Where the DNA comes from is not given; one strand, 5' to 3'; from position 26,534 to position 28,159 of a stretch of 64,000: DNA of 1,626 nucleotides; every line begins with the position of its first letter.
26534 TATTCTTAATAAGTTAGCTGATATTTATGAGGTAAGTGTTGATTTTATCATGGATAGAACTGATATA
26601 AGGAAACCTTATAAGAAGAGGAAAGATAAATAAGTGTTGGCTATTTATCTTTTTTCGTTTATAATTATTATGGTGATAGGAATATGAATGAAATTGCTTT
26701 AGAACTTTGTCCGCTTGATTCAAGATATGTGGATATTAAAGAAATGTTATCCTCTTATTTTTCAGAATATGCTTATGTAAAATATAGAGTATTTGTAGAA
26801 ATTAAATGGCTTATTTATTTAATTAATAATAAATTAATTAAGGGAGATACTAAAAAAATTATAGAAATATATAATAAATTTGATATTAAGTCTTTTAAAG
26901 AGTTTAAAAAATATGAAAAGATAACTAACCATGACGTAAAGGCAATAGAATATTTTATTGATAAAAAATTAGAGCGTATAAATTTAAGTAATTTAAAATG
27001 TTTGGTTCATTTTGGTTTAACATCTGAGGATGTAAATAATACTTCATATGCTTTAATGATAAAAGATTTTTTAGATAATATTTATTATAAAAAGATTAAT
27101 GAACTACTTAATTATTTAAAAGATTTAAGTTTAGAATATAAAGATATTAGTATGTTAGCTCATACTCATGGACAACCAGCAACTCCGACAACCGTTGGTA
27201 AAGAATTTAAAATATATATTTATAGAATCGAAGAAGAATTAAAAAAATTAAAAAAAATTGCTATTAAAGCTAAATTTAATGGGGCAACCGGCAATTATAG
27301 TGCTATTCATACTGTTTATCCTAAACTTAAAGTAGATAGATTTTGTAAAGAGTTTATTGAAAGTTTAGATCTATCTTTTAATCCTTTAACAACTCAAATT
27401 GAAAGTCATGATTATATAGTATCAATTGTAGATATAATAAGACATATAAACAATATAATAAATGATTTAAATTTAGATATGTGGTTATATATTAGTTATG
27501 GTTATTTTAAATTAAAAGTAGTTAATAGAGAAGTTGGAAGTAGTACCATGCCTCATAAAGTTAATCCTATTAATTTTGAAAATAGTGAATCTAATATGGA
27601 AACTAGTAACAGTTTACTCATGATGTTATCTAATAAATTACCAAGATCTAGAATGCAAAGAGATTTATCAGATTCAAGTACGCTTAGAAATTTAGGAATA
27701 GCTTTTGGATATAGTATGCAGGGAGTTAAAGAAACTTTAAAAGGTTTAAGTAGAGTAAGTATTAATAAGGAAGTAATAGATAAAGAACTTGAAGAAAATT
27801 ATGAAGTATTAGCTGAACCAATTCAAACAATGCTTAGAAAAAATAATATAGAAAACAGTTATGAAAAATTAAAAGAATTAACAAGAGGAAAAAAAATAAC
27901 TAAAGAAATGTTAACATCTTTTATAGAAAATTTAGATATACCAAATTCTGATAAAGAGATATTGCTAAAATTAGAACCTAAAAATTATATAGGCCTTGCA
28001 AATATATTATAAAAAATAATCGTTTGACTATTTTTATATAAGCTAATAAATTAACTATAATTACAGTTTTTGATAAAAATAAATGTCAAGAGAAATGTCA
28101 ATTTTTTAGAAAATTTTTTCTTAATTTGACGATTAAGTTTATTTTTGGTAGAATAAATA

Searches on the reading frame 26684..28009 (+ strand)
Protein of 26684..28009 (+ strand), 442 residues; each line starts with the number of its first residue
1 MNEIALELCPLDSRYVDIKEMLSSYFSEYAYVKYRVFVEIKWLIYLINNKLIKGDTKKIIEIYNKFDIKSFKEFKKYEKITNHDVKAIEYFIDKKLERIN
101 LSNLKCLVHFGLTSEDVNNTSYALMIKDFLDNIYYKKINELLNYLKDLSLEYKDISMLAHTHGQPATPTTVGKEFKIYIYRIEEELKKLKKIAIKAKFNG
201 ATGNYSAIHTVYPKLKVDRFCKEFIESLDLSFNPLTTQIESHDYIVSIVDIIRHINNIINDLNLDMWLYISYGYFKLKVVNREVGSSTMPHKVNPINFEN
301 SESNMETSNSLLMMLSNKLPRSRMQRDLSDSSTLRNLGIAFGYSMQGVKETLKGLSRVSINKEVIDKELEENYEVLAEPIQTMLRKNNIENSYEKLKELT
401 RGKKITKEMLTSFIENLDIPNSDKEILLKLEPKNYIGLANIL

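Call 84: search_protein_families(library=pfam, proteins=[window:26684-28009:+], max_evalue=0.00001)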
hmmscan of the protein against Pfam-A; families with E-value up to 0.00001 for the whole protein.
window:26684-28009:+ (442 aa): 2 families
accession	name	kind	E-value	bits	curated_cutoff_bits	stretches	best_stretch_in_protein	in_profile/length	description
PF00206.25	Lyase_1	-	7.4e-46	157.4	27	1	60-301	58-303/312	Lyase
PF08328.16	ASL_C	-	2.6e-43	147.2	35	1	322-436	1-115/115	Adenylosuccinate lyase C-terminal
